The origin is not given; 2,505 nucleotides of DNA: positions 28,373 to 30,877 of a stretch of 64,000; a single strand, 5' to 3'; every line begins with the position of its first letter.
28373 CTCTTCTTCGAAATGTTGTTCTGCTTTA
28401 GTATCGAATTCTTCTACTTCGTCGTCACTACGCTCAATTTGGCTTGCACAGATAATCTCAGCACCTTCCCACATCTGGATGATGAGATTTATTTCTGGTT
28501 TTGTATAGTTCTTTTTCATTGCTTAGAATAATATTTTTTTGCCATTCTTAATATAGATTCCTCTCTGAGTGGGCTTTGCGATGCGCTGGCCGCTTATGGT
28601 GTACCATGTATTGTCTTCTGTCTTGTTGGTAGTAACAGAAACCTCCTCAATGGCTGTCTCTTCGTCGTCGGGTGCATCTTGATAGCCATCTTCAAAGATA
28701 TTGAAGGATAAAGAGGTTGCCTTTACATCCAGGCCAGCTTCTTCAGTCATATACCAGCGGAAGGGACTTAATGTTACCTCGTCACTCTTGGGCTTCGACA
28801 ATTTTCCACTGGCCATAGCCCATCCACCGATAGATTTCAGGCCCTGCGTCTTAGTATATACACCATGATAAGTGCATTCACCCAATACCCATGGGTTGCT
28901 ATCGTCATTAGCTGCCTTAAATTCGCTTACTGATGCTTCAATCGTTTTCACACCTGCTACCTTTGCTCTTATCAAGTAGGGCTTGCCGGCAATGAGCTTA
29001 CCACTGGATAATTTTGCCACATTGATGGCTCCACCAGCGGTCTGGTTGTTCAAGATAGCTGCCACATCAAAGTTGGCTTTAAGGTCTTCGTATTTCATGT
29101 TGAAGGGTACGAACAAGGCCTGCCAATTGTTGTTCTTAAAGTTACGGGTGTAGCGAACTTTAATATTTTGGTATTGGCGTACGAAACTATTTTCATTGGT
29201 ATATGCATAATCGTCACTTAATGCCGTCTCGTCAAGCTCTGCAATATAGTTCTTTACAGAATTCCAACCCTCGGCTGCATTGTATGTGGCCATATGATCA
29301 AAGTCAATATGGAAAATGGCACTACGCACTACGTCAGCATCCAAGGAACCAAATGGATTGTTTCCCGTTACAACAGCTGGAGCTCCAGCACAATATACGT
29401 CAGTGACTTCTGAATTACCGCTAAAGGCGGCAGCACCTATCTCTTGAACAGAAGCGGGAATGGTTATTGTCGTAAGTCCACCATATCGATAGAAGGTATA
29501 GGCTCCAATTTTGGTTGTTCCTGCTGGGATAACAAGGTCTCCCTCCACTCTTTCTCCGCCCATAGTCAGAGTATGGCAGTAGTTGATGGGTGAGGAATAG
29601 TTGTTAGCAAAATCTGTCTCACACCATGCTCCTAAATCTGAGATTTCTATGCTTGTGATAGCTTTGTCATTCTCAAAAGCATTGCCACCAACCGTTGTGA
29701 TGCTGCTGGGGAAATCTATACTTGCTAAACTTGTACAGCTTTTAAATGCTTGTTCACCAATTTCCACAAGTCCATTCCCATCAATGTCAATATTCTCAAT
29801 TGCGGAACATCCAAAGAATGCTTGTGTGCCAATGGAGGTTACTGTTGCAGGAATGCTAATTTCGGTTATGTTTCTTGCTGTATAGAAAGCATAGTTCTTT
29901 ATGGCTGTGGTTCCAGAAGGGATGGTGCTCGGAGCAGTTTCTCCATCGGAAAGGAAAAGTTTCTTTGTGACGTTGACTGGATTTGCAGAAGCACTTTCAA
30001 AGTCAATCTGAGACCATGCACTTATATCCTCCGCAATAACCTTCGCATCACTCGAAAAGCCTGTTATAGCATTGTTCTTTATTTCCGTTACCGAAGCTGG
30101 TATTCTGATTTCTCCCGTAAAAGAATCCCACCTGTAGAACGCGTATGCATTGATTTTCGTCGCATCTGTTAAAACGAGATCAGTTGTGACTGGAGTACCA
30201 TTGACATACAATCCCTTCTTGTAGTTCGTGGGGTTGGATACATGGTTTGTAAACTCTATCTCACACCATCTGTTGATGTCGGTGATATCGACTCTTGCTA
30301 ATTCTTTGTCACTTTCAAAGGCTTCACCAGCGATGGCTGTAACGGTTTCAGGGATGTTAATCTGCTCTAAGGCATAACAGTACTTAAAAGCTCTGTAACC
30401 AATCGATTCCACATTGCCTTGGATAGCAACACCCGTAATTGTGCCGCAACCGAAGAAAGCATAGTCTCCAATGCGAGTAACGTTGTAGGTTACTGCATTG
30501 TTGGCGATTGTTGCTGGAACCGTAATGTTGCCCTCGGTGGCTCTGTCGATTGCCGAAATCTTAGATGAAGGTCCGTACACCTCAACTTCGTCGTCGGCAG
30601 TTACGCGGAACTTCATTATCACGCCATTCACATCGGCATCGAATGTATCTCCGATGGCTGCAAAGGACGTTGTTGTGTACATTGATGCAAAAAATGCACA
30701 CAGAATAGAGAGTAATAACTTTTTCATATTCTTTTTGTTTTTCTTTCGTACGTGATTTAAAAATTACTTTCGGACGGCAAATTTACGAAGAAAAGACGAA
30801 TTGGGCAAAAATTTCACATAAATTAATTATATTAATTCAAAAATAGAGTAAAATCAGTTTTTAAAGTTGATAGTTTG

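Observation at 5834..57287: Dispersed C-arm/G-arm hairpin element with a G-quadruplex-type tail, 12 or more copies in 64 kb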

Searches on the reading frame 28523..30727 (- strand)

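Call 78: search_protein_families(library=pfam, proteins=[window:28523-30727:-])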
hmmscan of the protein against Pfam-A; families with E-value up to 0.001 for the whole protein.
window:28523-30727:- (734 aa): 2 families
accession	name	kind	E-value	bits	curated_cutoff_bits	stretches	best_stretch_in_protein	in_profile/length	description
PF13306.12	LRR_5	-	1.4e-52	177.3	27.7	3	258-364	8-110/127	BspA type Leucine rich repeat region (6 copies)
PF13855.12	LRR_8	-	1.8e-05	24.8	27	0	310-363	3-57/61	Leucine rich repeat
